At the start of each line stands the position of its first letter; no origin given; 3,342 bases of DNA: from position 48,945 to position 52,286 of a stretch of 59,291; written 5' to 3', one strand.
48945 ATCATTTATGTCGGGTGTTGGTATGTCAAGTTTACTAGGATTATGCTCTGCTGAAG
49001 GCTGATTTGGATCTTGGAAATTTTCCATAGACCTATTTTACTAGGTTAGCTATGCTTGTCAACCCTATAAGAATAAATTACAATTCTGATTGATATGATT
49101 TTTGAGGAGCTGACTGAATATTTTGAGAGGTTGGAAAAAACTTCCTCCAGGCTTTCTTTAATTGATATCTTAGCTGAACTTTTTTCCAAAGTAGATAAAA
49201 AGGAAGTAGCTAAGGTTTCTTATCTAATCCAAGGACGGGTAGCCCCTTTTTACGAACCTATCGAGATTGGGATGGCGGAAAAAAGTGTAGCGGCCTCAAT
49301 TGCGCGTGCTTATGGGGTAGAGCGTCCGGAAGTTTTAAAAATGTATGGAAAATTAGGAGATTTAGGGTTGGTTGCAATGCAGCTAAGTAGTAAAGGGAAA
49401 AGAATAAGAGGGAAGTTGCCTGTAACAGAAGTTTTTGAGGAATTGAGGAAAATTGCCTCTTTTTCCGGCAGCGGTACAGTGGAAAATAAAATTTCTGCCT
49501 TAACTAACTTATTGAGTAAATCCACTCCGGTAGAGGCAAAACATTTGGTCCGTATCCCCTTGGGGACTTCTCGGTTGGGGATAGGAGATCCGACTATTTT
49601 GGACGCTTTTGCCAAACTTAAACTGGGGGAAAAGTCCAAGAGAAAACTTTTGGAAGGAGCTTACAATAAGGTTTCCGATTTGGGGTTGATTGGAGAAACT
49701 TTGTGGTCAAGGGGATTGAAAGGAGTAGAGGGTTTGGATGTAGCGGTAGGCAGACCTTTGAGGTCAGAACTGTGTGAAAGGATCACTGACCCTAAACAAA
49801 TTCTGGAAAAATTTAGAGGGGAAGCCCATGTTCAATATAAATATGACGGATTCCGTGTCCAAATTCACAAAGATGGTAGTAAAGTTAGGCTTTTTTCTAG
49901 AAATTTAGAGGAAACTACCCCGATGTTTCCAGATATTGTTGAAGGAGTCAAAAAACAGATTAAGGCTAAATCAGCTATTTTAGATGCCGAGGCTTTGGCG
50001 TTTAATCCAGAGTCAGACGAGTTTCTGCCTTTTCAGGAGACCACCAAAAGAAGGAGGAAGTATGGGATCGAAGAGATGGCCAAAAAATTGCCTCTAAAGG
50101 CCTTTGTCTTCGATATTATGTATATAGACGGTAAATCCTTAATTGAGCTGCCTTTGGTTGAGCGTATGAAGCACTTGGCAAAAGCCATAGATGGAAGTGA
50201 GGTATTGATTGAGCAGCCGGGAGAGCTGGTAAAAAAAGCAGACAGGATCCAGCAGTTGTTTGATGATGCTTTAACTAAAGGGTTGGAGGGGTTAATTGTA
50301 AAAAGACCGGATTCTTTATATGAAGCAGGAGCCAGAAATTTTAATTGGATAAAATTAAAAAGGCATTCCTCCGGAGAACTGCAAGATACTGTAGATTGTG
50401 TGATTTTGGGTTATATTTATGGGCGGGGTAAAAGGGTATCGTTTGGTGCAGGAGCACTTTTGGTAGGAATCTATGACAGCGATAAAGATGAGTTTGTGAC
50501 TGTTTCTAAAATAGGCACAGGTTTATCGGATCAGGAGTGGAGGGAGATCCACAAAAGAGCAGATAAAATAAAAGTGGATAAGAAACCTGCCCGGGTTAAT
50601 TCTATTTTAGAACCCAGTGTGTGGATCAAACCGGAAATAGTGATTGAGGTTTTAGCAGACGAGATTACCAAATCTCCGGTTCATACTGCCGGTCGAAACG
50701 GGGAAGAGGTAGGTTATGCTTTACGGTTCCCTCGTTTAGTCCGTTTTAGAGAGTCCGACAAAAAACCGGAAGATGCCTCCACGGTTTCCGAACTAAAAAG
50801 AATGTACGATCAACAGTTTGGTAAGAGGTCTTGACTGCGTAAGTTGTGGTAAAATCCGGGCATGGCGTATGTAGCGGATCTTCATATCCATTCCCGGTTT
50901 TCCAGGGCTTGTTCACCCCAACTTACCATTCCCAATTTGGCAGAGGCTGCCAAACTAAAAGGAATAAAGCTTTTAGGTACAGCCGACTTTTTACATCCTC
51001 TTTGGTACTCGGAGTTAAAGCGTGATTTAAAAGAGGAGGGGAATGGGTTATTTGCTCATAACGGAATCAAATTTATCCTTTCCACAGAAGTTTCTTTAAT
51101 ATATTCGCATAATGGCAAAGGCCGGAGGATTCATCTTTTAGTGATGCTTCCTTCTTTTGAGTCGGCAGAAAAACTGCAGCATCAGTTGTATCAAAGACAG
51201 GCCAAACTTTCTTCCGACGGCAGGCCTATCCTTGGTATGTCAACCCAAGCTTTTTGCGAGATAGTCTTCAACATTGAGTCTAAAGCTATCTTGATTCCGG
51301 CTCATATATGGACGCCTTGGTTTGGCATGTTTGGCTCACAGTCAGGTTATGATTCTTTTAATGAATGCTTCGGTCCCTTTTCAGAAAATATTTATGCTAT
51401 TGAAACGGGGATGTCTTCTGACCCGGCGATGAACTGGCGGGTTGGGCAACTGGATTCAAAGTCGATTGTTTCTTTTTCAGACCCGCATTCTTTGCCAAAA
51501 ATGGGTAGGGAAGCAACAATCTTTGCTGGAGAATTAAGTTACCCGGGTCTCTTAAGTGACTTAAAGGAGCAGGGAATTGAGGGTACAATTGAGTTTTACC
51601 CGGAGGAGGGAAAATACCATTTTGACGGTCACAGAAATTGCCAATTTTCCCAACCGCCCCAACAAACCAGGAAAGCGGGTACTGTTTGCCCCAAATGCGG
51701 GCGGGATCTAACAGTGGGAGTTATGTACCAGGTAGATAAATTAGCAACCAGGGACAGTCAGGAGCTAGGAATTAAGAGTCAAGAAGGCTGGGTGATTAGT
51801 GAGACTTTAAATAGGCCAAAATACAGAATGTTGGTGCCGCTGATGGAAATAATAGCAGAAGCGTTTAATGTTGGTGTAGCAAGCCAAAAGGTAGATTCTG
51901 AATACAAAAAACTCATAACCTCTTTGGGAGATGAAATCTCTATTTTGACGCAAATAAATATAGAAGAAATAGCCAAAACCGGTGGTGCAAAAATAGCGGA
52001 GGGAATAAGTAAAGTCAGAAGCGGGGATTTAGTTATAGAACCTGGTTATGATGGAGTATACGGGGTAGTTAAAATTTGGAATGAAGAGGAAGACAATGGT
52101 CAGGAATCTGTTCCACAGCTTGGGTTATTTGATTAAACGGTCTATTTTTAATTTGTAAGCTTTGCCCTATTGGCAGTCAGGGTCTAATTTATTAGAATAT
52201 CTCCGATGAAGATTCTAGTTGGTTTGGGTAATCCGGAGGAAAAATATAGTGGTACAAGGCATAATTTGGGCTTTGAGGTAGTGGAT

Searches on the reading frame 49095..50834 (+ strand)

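Call 10: search_protein_families(library=pfam, proteins=[window:49095-50834:+], max_evalue=0.001)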
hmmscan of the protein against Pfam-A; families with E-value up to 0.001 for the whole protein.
window:49095-50834:+ (579 aa): 4 families
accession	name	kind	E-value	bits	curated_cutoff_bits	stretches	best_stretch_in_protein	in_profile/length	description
PF01068.26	DNA_ligase_A_M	-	1.1e-55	188.9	26.2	1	226-422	3-204/204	ATP dependent DNA ligase domain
PF04675.19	DNA_ligase_A_N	-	1.8e-37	129.6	24.6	1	3-173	2-174/174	DNA ligase N terminus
PF04679.21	DNA_ligase_A_C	-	5.4e-20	72.1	27.5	1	452-553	5-92/94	ATP dependent DNA ligase C terminal region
PF09414.15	RNA_ligase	-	0.0001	23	27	1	245-421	4-170/171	RNA ligase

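Call 11: search_protein_families(library=phrogs, proteins=[window:49095-50834:+], max_evalue=0.001)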
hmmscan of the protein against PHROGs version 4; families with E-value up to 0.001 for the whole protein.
window:49095-50834:+ (579 aa): 1 family
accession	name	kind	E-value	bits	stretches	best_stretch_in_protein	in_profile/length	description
phrog_114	-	DNA, RNA and nucleotide metabolism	1.9e-39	136.7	1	232-566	230-512/634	ATP-dependent DNA ligase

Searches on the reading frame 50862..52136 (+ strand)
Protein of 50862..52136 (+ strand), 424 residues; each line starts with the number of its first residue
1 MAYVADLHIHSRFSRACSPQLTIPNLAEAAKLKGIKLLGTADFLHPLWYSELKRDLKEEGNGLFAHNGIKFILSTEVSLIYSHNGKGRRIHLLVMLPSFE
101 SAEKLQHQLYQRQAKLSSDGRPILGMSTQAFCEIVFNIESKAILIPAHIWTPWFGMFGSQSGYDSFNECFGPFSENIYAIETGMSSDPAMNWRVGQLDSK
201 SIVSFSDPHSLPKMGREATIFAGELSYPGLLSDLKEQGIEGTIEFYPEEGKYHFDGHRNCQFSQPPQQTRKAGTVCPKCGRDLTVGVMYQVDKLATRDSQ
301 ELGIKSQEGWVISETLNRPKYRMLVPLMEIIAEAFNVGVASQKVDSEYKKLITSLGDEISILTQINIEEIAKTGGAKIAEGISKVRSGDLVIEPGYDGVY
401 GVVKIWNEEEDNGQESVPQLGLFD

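Call 15: search_protein_families(library=ncbifam, proteins=[window:50862-52136:+], max_evalue=0.00001)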
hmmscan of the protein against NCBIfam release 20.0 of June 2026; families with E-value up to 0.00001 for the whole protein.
window:50862-52136:+ (424 aa): 1 family
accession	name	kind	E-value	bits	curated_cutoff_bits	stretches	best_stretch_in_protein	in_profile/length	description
TIGR00375.1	TIGR00375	hypoth_equivalog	5.5e-49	167.5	326.6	1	5-402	2-373/374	TIGR00375 family protein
